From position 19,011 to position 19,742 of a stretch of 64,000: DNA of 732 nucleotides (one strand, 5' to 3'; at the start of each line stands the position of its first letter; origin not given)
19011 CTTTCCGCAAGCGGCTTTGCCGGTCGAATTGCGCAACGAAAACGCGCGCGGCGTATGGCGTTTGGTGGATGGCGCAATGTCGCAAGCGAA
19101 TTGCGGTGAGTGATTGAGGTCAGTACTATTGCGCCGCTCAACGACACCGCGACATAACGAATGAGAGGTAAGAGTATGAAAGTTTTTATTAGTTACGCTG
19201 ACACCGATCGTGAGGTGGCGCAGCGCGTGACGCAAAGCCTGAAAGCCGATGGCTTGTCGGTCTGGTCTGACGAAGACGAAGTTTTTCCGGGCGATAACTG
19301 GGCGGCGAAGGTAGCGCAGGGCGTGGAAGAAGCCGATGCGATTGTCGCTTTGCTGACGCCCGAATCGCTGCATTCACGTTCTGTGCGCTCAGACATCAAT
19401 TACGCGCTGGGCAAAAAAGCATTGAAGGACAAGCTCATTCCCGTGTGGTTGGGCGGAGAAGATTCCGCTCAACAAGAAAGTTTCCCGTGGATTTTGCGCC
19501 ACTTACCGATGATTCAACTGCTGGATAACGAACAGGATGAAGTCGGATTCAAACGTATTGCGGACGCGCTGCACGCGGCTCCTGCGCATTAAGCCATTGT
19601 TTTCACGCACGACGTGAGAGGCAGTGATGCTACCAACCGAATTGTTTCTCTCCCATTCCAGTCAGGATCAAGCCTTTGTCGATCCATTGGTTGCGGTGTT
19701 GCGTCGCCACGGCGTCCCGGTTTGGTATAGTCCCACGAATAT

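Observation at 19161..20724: Tight operon of two TIR-only proteins plus a Cys/His-rich protein: candidate undescribed TIR-based (Thoeris-like) module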

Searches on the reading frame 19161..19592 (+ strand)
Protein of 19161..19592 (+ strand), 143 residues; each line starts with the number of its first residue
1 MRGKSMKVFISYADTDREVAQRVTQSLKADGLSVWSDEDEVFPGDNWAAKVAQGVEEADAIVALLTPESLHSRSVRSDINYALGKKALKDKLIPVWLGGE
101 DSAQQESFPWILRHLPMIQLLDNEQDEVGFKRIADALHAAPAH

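Call 3: search_protein_families(library=pfam, proteins=[window:19161-19592:+], max_evalue=1)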
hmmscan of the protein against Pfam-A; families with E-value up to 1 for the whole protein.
window:19161-19592:+ (143 aa): 5 families
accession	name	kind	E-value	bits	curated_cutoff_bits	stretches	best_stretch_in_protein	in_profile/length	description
PF13676.11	TIR_2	-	1.6e-25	90.4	28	1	8-133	1-121/122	TIR domain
PF01582.25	TIR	-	1.5e-06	28.6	21.3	1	8-105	4-104/179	TIR domain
PF10137.14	CAP12-PCTIR_TIR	-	0.00035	21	24.7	1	7-70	1-64/119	CAP12/Pycsar effector protein, TIR domain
PF08937.16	ThsB_TIR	-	0.00091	20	21.2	1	9-98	1-96/100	Thoeris protein ThsB, TIR-like domain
PF05014.21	Nuc_deoxyrib_tr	-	0.2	12.2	28.8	1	12-72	9-76/117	Nucleoside 2-deoxyribosyltransferase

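Call 4: search_protein_families(library=padloc, proteins=[window:19161-19592:+], max_evalue=1)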
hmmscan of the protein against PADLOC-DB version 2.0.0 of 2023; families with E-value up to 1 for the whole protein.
window:19161-19592:+ (143 aa): 19 families
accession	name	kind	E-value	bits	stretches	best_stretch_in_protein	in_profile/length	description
PDLC02012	SAVED5--SAVED_TIR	-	2.1e-15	54.7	1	7-86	15-95/404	-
PDLC03957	bSEFIR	-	2.7e-09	35.3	1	6-67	39-103/412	-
PDLC05062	PDC-S66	-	7.2e-09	33.5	1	4-72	147-216/282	-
PDLC02421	Aga_TIR-PNTD1-PNTD2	-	3.1e-08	31.2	1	7-119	5-116/430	Class I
PDLC00728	Effector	-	5.7e-08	30.1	1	7-78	11-83/432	TIR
PDLC00419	ThsB1|ThsB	-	6.7e-08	30.5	1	4-90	26-116/165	TIR-like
PDLC00436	ThsB1|ThsB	-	4e-07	27.7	1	4-89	34-123/183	TIR-like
PDLC00434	ThsB1|ThsB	-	6.2e-07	26.8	1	4-82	137-216/396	TIR-like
PDLC00727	Effector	-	9.8e-07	25.6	1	7-76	175-245/590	TIR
PDLC02403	Aga_TIR-PNTD1-PNTD2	-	2.3e-06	24.9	1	7-95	4-97/443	Class I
PDLC02416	Aga_REase-TIR-PNTD1-PNTD2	-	2e-05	21.4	1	9-95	159-244/572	Class I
PDLC00424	ThsB1|ThsB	-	0.00013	19.8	1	7-105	103-202/234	TIR-like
PDLC02013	SAVED5--SAVED_TIR_JAB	-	0.00025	17.7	1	7-76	174-244/584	-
PDLC00731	Effector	-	0.00055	17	1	4-70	153-220/306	TIR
PDLC02400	Aga_TIR-PNTD1-PNTD2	-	0.0018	14.7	1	13-91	195-275/639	Class I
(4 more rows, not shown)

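Call 5: search_protein_families(library=ncbifam, proteins=[window:19161-19592:+], max_evalue=1)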
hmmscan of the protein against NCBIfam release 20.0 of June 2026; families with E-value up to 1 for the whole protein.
window:19161-19592:+ (143 aa): 4 families
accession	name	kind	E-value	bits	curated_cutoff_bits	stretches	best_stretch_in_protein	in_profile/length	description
NF042941.1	Retron_TIR_antiphage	equivalog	7.7e-10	38.1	600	1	5-111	339-447/464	TIR domain-containing anti-phage reverse transcriptase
NF058526.1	Thoeris_type3_ThcB4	equivalog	3.4e-08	32.7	220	1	5-85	127-208/375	Thoeris type III anti-phage system protein ThcB4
NF040588.1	FxsC_Nterm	equivalog_domain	0.069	13.1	130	1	7-82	23-95/182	TIR-like protein FxsC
TIGR01692.1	HIBADH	equivalog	0.2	11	291.6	1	43-87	38-81/288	3-hydroxyisobutyrate dehydrogenase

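Call 17: search_solved_structures(query=window:19176-19589:+, max_evalue=0.01, show_alignments=4)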
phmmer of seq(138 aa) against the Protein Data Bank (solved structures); distinct sequences matched with E-value up to 0.01: 3.
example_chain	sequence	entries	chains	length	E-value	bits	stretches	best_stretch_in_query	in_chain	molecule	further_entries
7uxr_A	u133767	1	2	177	2e-05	28.3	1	3-91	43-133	TIR domain protein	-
7qqk_A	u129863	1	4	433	2.5e-05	28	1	3-72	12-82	TIR_SAVED fusion protein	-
6wt6_A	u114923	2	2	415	0.002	21.8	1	3-119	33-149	Metazoan TIR-STING fusion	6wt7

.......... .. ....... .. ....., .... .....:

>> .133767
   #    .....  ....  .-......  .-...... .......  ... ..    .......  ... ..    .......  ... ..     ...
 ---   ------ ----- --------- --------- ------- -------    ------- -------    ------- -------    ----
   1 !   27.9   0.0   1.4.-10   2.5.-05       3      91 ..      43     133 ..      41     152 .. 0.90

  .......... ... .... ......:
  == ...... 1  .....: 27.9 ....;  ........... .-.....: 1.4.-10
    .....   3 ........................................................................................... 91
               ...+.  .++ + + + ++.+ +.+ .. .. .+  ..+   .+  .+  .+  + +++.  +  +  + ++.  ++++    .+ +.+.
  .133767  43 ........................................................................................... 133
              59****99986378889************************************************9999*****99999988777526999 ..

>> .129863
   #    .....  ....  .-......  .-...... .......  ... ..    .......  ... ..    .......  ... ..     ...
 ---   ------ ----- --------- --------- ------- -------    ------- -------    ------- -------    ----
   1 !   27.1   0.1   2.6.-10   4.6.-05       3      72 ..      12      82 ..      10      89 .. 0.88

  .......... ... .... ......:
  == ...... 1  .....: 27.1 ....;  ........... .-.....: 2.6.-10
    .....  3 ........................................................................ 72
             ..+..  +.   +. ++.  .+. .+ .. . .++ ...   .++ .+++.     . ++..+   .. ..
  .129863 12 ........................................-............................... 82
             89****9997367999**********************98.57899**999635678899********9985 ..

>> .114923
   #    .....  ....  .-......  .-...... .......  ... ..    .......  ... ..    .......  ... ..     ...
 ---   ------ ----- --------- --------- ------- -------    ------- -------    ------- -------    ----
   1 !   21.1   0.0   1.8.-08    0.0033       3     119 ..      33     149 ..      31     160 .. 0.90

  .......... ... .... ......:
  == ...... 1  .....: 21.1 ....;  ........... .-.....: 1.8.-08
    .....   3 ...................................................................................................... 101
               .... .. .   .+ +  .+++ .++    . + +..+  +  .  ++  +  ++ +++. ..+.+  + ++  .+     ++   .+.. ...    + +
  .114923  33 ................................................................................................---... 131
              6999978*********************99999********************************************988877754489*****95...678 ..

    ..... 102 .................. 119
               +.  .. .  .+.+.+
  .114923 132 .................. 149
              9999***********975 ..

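Call 21: find_homologous_proteins(query=window:19176-19589:+)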
Query seq(138 aa) (138 aa): 58 proteins with E <= 0.001 among 101 candidates.
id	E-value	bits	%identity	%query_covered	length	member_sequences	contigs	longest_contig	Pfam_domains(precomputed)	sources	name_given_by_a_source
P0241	8.0e-85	300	100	100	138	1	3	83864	PF01582.26,PF13676.12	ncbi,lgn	-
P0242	2.1e-78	279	93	100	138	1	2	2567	PF01582.26,PF13676.12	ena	-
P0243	2.8e-72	259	89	99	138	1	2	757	PF01582.26,PF13676.12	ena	-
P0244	1.1e-70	254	88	100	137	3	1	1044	PF13676.12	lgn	-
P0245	1.6e-67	244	85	99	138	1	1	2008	PF01582.26,PF13676.12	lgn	-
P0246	1.7e-58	215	73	99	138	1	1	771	PF01582.26,PF13676.12,PF08937.17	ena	-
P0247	5.5e-49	184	64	98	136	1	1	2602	PF01582.26,PF13676.12,PF10137.15,PF08937.17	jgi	jgi:signal recognition particle subunit SEC65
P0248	1.1e-40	157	57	97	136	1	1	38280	PF01582.26,PF13676.12,PF08937.17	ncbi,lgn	ncbi:MAG: toll/interleukin-1 receptor domain-containing protein [Blastocatellales bacterium]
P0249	2.7e-40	156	56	97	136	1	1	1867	PF01582.26,PF13676.12,PF10137.15,PF08937.17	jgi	jgi:hypothetical protein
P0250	2.1e-38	150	55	95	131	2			PF01582.26,PF13676.12,PF10137.15,PF08937.17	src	-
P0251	2.9e-38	149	55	97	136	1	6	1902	PF01582.26,PF13676.12,PF10137.15,PF08937.17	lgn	-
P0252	7.8e-36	141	51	96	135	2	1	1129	PF01582.26,PF13676.12,PF10137.15,PF08937.17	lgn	-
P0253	8.0e-36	141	53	96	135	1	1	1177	PF13676.12,PF10137.15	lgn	-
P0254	1.1e-35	141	53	98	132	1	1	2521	PF01582.26,PF13676.12,PF08937.17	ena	-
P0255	2.5e-35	140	52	96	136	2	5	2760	PF01582.26,PF13676.12,PF10137.15,PF08937.17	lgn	-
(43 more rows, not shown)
